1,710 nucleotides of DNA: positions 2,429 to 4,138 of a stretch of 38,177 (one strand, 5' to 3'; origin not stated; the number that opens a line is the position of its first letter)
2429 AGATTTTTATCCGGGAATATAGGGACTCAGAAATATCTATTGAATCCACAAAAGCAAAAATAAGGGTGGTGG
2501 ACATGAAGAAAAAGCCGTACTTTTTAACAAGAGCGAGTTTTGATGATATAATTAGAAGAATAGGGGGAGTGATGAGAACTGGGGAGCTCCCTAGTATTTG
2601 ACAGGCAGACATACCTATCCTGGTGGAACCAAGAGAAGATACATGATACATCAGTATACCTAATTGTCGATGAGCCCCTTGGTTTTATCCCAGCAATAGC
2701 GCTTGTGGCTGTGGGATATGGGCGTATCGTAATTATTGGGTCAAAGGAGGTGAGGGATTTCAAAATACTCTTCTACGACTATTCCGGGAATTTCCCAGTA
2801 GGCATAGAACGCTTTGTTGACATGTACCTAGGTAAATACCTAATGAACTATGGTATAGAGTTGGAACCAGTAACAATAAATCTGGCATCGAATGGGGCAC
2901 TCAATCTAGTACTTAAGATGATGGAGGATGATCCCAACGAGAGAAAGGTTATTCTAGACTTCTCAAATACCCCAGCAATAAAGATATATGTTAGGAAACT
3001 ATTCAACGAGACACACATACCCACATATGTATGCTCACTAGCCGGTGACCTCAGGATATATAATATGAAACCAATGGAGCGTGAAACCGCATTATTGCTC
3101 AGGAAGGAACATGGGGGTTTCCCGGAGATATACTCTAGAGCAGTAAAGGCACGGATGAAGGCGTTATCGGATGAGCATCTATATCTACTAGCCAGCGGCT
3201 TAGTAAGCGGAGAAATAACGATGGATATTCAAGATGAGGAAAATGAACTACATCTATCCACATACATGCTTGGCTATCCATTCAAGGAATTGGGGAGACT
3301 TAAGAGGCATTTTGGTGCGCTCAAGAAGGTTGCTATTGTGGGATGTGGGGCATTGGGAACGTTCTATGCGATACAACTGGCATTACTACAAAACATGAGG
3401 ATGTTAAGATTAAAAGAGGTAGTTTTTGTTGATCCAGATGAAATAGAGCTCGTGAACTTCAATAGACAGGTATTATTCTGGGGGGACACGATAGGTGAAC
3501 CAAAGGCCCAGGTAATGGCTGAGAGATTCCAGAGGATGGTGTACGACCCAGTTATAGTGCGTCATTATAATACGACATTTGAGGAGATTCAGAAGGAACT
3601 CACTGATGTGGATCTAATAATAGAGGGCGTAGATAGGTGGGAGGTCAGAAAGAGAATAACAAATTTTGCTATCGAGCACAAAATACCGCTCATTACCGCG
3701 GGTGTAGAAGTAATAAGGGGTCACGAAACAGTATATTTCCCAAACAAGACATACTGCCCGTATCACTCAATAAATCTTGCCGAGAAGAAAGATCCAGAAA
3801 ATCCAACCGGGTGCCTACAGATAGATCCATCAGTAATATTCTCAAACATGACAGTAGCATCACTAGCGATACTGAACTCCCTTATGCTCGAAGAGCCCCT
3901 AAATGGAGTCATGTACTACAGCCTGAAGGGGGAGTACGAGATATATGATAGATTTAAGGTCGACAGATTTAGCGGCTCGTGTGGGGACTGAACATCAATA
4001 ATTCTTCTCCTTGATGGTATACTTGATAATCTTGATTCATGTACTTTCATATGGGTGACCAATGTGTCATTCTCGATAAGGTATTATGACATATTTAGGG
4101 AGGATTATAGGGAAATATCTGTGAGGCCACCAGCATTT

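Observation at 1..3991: Four-gene Ubl-candidate / E2-like / JAB / E1-like cassette: a Bil-like ubiquitin-type conjugation system in an archaeal genome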

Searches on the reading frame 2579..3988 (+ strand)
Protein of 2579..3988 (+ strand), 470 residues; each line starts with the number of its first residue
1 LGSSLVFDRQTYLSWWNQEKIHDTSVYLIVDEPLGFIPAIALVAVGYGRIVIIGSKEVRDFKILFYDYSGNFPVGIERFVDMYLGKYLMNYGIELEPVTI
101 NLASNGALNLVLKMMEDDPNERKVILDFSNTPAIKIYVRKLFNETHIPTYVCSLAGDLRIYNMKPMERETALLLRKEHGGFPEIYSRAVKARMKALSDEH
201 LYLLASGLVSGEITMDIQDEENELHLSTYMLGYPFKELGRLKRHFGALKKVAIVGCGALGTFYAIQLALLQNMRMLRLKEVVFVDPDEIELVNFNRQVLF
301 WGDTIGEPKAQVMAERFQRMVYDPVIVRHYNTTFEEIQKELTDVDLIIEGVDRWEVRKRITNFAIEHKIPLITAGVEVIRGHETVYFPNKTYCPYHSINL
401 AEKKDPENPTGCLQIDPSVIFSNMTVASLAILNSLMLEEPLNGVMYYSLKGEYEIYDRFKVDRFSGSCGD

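Call 4: search_protein_families(library=pfam, proteins=[window:2705-3988:+], max_evalue=1)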
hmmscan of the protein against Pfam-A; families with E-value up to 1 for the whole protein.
window:2705-3988:+ (428 aa): 2 families
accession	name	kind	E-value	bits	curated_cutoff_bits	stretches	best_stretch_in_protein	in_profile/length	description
PF00899.27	ThiF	-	2.3e-31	109.2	28.1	1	208-393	22-199/238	ThiF family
PF02558.23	ApbA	-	0.011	15.8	22.2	1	209-251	1-35/150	Ketopantoate reductase PanE/ApbA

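Call 5: search_protein_families(library=padloc, proteins=[window:2705-3988:+], max_evalue=1)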
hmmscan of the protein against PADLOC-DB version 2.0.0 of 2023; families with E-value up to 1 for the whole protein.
window:2705-3988:+ (428 aa): 26 families (the best 25 are shown)
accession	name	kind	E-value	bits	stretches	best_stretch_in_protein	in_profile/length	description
PDLC00836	E1-E2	-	5.1e-12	43.2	1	207-326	342-458/602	E1-E2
PDLC00841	E1-E2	-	2.3e-11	41.1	1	207-322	350-462/590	E1-E2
PDLC00832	E1-E2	-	1.7e-10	37.7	1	207-316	339-444/588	E1-E2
PDLC00854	E1-E2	-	8.7e-10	36.1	1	207-326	362-479/605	E1-E2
PDLC00840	E1-E2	-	3.2e-09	34.4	1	207-328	214-332/458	E1-E2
PDLC00848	E1-E2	-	5.4e-09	32.9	1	207-332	375-496/607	E1-E2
PDLC00842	E1-E2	-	1.4e-08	31.9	1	207-325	306-419/549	E1-E2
PDLC00856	E1-E2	-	1.5e-08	31.6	1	207-336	323-449/573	E1-E2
PDLC00839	E1-E2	-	1.6e-08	31.3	1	197-331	362-491/602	E1-E2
PDLC03847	BilD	-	1.9e-08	31.4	1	207-320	209-319/453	-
PDLC00855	E1-E2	-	1e-07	29.4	1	172-332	266-429/579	E1-E2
PDLC00837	E1-E2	-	3.7e-07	27.3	1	207-335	326-456/593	E1-E2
PDLC00834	E1-E2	-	4.3e-07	26.9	1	207-340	303-436/564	E1-E2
PDLC00857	E1-E2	-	5.3e-07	26.5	1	207-322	347-454/589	E1-E2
PDLC00853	E1-E2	-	1.8e-06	25.2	1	207-307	311-405/546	E1-E2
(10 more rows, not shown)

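Call 8: search_protein_families(library=ncbifam, proteins=[window:2705-3988:+], max_evalue=0.1)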
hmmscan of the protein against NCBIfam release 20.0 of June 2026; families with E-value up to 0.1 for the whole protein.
window:2705-3988:+ (428 aa): 25 families
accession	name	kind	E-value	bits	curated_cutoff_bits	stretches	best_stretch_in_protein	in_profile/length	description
TIGR02356.1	adenyl_thiF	equivalog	6.1e-22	78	275.25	1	207-382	22-195/203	thiazole biosynthesis adenylyltransferase ThiF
NF004281.0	PRK05690.1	subfamily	1e-16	60.9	266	1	208-357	34-178/250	molybdopterin-synthase adenylyltransferase MoeB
NF006204.0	PRK08328.1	equivalog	1.7e-15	57.3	339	1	207-350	28-167/231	hypothetical protein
NF006444.0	PRK08762.1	equivalog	3.6e-15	55.5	449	1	207-401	148-341/387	molybdopterin-synthase adenylyltransferase MoeB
NF004111.0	PRK05600.1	equivalog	9.2e-14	51.3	437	1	207-345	42-175/371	ThiF family adenylyltransferase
NF006395.0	PRK08644.1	equivalog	2.2e-13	50.3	159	1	207-332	31-152/215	sulfur carrier protein ThiS adenylyltransferase ThiF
NF009123.0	PRK12475.1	subfamily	1.5e-11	44.2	510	1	194-351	12-166/338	MoeB/ThiF family adenylyltransferase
TIGR02355.1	moeB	equivalog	2.4e-11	43.5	376.55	1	207-355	25-168/240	molybdopterin-synthase adenylyltransferase MoeB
NF006077.0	PRK08223.1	equivalog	2.6e-10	39.8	266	1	207-333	29-152/296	hypothetical protein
NF047750.1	SAMPActivE1UbaA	equivalog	2.5e-09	36.9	450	1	208-347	34-168/270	SAMP-activating enzyme E1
TIGR02354.1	thiF_fam2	equivalog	4e-09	36.7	152.2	1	208-322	23-131/200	thiamine biosynthesis protein ThiF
NF011425.0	PRK14852.1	equivalog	7.4e-09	34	1337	1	207-337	333-460/989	hypothetical protein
TIGR03736.1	PRTRC_ThiF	hypoth_equivalog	1.2e-08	34.6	144.75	1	208-320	13-125/245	PRTRC system ThiF family protein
NF011696.0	PRK15116.1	equivalog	2.4e-08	34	304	1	207-333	31-153/268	tRNA cyclic N6-threonylcarbamoyladenosine(37) synthase TcdA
NF011424.0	PRK14851.1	subfamily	3.4e-08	32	1170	1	205-334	42-168/679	hypothetical protein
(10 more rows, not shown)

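Call 9: search_solved_structures(query=window:2705-3988:+, max_evalue=0.001)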
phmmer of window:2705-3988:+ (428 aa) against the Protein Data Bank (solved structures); distinct sequences matched with E-value up to 0.001: 43.
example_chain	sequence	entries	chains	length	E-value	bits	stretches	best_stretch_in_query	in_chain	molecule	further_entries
1zud_1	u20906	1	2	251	2.7e-09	39.6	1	208-354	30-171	Adenylyltransferase thiF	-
1zfn_A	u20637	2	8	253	2.7e-09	39.6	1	208-354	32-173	Adenylyltransferase thiF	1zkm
7sol_A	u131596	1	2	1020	2.9e-09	39.5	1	209-355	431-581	Ubiquitin-like modifier-activating enzyme 6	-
7pyv_A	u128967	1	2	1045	2.9e-09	39.5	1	209-371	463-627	Ubiquitin-like modifier-activating enzyme 6,Ubiquitin-like modifier-activating enzyme 1,Ub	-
9qgw_B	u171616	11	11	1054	3e-09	39.5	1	209-355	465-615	Ubiquitin-like modifier-activating enzyme 6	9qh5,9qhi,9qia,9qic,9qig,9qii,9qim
7pvn_A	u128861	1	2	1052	3.1e-09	39.4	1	209-355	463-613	Ubiquitin-like modifier-activating enzyme 6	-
3dbh_B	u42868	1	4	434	3.8e-09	39.1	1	208-354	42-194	NEDD8-activating enzyme E1 catalytic subunit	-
9ykv_A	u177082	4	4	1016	4.2e-09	39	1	209-354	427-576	Ubiquitin-like modifier-activating enzyme 6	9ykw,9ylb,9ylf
9xgb_A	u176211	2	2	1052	4.4e-09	38.9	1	209-354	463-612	Ubiquitin-like modifier-activating enzyme 6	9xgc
1r4m_B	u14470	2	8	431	5e-09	38.7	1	208-354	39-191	ubiquitin-activating enzyme E1C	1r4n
3dbr_B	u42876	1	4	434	5.1e-09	38.7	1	208-354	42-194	NEDD8-activating enzyme E1 catalytic subunit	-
3dbl_B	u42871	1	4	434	5.1e-09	38.7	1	208-354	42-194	NEDD8-activating enzyme E1 catalytic subunit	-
1tt5_B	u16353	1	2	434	5.2e-09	38.7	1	208-354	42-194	ubiquitin-activating enzyme E1C isoform 1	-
1yov_B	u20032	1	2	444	5.6e-09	38.6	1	208-354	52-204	Ubiquitin-activating enzyme E1C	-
3gzn_B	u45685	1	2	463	6.2e-09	38.4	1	208-354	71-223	NEDD8-activating enzyme E1 catalytic subunit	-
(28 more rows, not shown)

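Call 65: search_protein_families(library=padloc, alignment_id=A8, max_evalue=0.01)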
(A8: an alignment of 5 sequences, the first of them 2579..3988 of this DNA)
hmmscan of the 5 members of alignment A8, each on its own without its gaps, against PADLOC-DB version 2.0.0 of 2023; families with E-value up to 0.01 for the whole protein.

A. member 1, window:2579-3988:+ (470 aa): 25 families
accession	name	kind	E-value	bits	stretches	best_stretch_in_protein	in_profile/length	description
PDLC00836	E1-E2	-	5.9e-12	42.9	1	249-367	342-457/602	E1-E2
PDLC00841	E1-E2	-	2.8e-11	40.9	1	249-364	350-462/590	E1-E2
PDLC00832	E1-E2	-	1.7e-10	37.7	1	249-358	339-444/588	E1-E2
PDLC00854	E1-E2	-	1e-09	35.8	1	249-368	362-479/605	E1-E2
PDLC00840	E1-E2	-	3e-09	34.5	1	249-370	214-332/458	E1-E2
PDLC00848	E1-E2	-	6.4e-09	32.6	1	249-374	375-496/607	E1-E2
PDLC00842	E1-E2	-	1.7e-08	31.6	1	249-367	306-419/549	E1-E2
PDLC00856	E1-E2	-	1.8e-08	31.3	1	249-378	323-449/573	E1-E2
PDLC00839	E1-E2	-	1.9e-08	31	1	239-373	362-491/602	E1-E2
PDLC03847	BilD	-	2.2e-08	31.2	1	249-362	209-319/453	-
PDLC00855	E1-E2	-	1.3e-07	29.1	1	214-374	266-429/579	E1-E2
PDLC00837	E1-E2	-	4.4e-07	27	1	249-377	326-456/593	E1-E2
PDLC00834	E1-E2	-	5.1e-07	26.6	1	249-382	303-436/564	E1-E2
PDLC00857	E1-E2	-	6.2e-07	26.3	1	249-364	347-454/589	E1-E2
PDLC00853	E1-E2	-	2.1e-06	25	1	249-349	311-405/546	E1-E2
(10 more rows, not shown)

B. families by the number of members that match (of 5 scanned): 26 families (the first 25 are shown)
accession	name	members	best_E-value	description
PDLC00836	E1-E2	5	5.9e-12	E1-E2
PDLC00841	E1-E2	5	2.8e-11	E1-E2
PDLC00832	E1-E2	5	1.7e-10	E1-E2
PDLC00854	E1-E2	5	1e-09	E1-E2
PDLC00829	E1-E2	5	2.9e-09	E1-E2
PDLC00840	E1-E2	5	3e-09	E1-E2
PDLC00848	E1-E2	5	6.4e-09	E1-E2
PDLC00842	E1-E2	5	1.7e-08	E1-E2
PDLC00856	E1-E2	5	1.8e-08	E1-E2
PDLC00839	E1-E2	5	1.9e-08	E1-E2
PDLC03847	BilD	5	2.2e-08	-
PDLC00850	E1-E2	5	1.2e-07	E1-E2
PDLC00855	E1-E2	5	1.3e-07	E1-E2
PDLC00837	E1-E2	5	1.7e-07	E1-E2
PDLC00834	E1-E2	5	5.1e-07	E1-E2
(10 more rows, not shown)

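Call 78: find_homologous_proteins(query=window:2579-3988:+, max_evalue=0.00001)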
Query window:2579-3988:+ (470 aa): 142 proteins with E <= 0.00001 among 8000 candidates; the best 120 are listed.
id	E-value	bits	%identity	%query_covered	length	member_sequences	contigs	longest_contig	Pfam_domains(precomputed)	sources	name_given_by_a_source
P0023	2.7e-287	971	100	91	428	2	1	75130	PF00899.28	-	-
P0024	1.7e-205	701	63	100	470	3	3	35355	PF00899.28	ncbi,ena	-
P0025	4.3e-201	687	63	100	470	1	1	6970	PF00899.28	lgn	-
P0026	3.8e-195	667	67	94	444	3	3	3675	PF00899.28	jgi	-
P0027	4.8e-187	640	63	94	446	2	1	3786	PF00899.28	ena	-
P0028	6.4e-145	502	50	95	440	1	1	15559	PF00899.28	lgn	-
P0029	2.4e-142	493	50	100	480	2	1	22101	PF00899.28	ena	-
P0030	5.4e-141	489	48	100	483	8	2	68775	PF00899.28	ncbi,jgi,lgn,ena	-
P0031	1.7e-138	480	48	100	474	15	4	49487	PF00899.28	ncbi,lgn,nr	ncbi:MAG: ThiF family adenylyltransferase [Crenarchaeota archaeon]|nr:ThiF family adenylyltransferas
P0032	8.7e-135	468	69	61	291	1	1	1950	PF00899.28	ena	-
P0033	9.2e-135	468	47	100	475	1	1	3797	PF00899.28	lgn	-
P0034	7.3e-19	86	28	98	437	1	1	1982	PF00899.28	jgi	jgi:molybdopterin/thiamine biosynthesis adenylyltransferase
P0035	3.8e-18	84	25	99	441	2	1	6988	PF00899.28,PF02826.26,PF01488.27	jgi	-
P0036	5.1e-17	80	28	74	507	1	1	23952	PF00899.28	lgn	-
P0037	1.7e-16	78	27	94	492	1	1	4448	PF00899.28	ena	-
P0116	2.8e-7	48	30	36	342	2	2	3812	PF00899.28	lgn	-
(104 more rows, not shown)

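Call 80: find_encoding_contigs(protein=P0036, flank=8000, max_places=3)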
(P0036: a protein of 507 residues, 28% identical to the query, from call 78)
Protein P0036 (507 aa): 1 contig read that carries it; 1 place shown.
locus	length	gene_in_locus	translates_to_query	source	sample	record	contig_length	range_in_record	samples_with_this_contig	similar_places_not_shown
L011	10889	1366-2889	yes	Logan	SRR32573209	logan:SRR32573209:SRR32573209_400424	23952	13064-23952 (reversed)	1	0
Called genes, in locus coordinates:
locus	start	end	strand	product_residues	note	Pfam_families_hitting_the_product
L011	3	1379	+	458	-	?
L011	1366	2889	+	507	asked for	PF00899:ThiF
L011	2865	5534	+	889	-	-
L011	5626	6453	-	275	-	-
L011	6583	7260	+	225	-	-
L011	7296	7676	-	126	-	PF01201:Ribosomal_S8e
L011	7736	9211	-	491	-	-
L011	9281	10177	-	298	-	PF00149:Metallophos, PF12850:Metallophos_2 (weak)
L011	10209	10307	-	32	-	-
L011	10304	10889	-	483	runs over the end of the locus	-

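Call 81: find_encoding_contigs(protein=P0035, flank=8000, max_places=3)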
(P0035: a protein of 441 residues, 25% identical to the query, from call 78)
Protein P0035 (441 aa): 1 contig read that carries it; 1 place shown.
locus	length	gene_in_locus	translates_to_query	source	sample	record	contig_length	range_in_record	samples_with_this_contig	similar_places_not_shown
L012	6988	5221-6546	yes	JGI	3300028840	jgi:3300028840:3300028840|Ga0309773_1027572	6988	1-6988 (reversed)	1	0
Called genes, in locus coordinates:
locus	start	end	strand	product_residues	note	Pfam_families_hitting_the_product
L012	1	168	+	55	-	?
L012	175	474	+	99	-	-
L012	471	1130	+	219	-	PF08668:HDOD (weak), PF01966:HD, PF13487:HD_5 (weak)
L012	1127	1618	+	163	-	-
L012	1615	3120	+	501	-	PF00004:AAA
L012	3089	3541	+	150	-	-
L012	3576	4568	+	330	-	PF14464:Prok-JAB (weak)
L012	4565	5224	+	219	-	-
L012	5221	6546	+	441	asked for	PF00899:ThiF, PF02826:2-Hacid_dh_C (faint), PF01488:Shikimate_DH (faint), PF00899:ThiF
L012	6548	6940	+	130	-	-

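Call 82: find_encoding_contigs(protein=P0031, flank=8000, max_places=3)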
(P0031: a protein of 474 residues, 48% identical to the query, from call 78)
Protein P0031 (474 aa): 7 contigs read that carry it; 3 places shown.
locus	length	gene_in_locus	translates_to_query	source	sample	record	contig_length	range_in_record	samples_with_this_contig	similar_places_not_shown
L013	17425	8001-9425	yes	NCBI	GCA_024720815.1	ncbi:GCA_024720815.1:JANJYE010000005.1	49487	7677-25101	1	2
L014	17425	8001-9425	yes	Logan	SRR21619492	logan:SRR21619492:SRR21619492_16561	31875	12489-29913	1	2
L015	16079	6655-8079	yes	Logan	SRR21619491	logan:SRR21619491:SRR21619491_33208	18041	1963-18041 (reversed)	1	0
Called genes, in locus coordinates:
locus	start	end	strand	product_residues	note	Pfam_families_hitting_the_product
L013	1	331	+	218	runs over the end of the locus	-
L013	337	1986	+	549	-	PF01839:FG-GAP (faint), PF23743:Beta-prop_BBS7 (faint), PF13517:FG-GAP_3 (weak)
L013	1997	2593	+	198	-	-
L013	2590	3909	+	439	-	-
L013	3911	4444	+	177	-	-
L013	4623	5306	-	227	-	PF01791:DeoC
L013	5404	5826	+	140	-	-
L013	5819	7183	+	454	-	-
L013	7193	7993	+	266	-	-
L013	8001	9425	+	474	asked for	PF00899:ThiF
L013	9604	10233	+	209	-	PF01891:CbiM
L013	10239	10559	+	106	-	PF13190:PDGLE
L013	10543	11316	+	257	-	PF02361:CbiQ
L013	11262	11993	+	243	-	PF00005:ABC_tran, PF02463:SMC_N (weak), PF13304:AAA_21 (faint)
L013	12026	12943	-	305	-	-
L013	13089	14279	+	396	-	PF02515:CoA_transf_3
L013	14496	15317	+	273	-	PF06745:ATPase, PF13481:AAA_25 (weak), PF23442:DUF7125 (weak)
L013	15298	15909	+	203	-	PF03848:TehB (weak), PF05401:NodS (weak), PF05175:MTS, PF06325:PrmA, PF13847:Methyltransf_31, PF08241:Methyltransf_11, PF08242:Methyltransf_12, PF13649:Methyltransf_25, +1 more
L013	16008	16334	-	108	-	PF22600:MTPAP-like_central, PF18765:Polbeta, PF01909:NTP_transf_2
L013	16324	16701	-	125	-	PF05168:HEPN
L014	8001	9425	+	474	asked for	PF00899:ThiF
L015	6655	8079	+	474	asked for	PF00899:ThiF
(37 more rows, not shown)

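Call 83: search_protein_families(library=pfam, proteins=[L012:3089-3538:+, L012:3576-4565:+, L012:4565-5221:+, L012:5221-6543:+, L012:6548-6937:+, L012:1127-1615:+, L012:175-471:+, L011:3-1376:+, L011:2865-5531:+, L011:1366-2886:+], max_evalue=0.1)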
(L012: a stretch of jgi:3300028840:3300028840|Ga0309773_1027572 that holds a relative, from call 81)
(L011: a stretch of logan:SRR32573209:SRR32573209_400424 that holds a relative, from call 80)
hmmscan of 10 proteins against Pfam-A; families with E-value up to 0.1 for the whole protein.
L012:3089-3538:+ (150 aa): 0 families

L012:3576-4565:+ (330 aa): 2 families
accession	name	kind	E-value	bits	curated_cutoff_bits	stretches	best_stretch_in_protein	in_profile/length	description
PF14464.11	Prok-JAB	-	1.7e-07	31.5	25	1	53-127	18-88/114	Prokaryotic homologs of the JAB domain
PF01398.27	JAB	-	0.055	13.7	22.5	1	98-125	79-104/117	JAB1/Mov34/MPN/PAD-1 ubiquitin protease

L012:4565-5221:+ (219 aa): 0 families

L012:5221-6543:+ (441 aa): 8 families
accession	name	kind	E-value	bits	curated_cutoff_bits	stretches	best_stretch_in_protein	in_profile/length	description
PF00899.27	ThiF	-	1.4e-60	204.9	28.1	2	211-410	9-204/238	ThiF family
PF01488.26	Shikimate_DH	-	9.7e-07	29.4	24.3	2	216-266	6-56/138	Shikimate / quinate 5-dehydrogenase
PF02826.25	2-Hacid_dh_C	-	2.2e-06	27.6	25.1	1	8-61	12-70/178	D-isomer specific 2-hydroxyacid dehydrogenase, NAD binding domain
PF13241.12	NAD_binding_7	-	0.00019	22.4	22.1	0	23-134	4-94/104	Putative NAD(P)-binding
PF00208.27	ELFV_dehydrog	-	0.00031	21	23.4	1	3-57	9-63/241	Glutamate/Leucine/Phenylalanine/Valine dehydrogenase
PF01113.26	DapB_N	-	0.0022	18.5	25.6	1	60-145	42-110/124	Dihydrodipicolinate reductase, N-terminus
PF07992.20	Pyr_redox_2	-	0.0045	16.9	26.1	0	223-273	1-47/291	Pyridine nucleotide-disulphide oxidoreductase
PF13450.12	NAD_binding_8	-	0.058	14.1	21.9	0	31-85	1-54/68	NAD(P)-binding Rossmann-like domain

L012:6548-6937:+ (130 aa): 0 families

L012:1127-1615:+ (163 aa): 0 families

L012:175-471:+ (99 aa): 2 families
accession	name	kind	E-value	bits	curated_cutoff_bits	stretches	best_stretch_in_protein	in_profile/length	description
PF13517.12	FG-GAP_3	-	0.041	14.9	26.9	1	52-74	1-23/61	FG-GAP-like repeat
PF01839.29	FG-GAP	-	0.042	14.2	22.1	1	52-61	9-18/37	FG-GAP repeat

L011:3-1376:+ (458 aa): 0 families

L011:2865-5531:+ (889 aa): 0 families

L011:1366-2886:+ (507 aa): 10 families
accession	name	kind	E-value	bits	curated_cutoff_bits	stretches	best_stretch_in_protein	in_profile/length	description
PF00899.27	ThiF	-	5.2e-52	176.8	28.1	3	265-489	16-229/238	ThiF family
PF01488.26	Shikimate_DH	-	0.00012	22.6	24.3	0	26-59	8-41/138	Shikimate / quinate 5-dehydrogenase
PF02826.25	2-Hacid_dh_C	-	0.00053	19.8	25.1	0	24-54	30-60/178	D-isomer specific 2-hydroxyacid dehydrogenase, NAD binding domain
PF07992.20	Pyr_redox_2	-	0.0026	17.7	26.1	0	265-296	138-169/291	Pyridine nucleotide-disulphide oxidoreductase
PF16912.11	Glu_dehyd_C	-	0.005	16.8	34.9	1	261-300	23-63/211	Glucose dehydrogenase C-terminus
PF03721.20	UDPG_MGDP_dh_N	-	0.0069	16.4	27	0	274-313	5-43/187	UDP-glucose/GDP-mannose dehydrogenase family, NAD binding domain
PF02558.23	ApbA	-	0.016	15.2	22.2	0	273-306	2-35/150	Ketopantoate reductase PanE/ApbA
PF00056.29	Ldh_1_N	-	0.075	13.5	27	0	32-61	2-33/141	lactate/malate dehydrogenase, NAD binding domain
PF02737.24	3HCDH_N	-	0.075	13.4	22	0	274-296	4-26/180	3-hydroxyacyl-CoA dehydrogenase, NAD binding domain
PF01266.30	DAO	-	0.078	12.9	27.9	0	273-302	3-31/353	FAD dependent oxidoreductase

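Call 98: search_protein_families(library=pfam, proteins=[L013:5404-5823:+, L012:3089-3538:+, L012:6548-6937:+], max_evalue=10)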
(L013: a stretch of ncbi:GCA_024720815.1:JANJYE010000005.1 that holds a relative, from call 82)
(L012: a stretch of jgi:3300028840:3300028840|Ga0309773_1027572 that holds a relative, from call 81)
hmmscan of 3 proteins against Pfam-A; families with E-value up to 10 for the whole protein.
L013:5404-5823:+ (140 aa): 0 families

L012:3089-3538:+ (150 aa): 1 family
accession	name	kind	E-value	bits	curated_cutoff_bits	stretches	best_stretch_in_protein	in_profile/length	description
PF23150.1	CFAP61_dimer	-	0.3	11.9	27.9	1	44-78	80-114/119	CFAP61 dimerisation domain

L012:6548-6937:+ (130 aa): 0 families
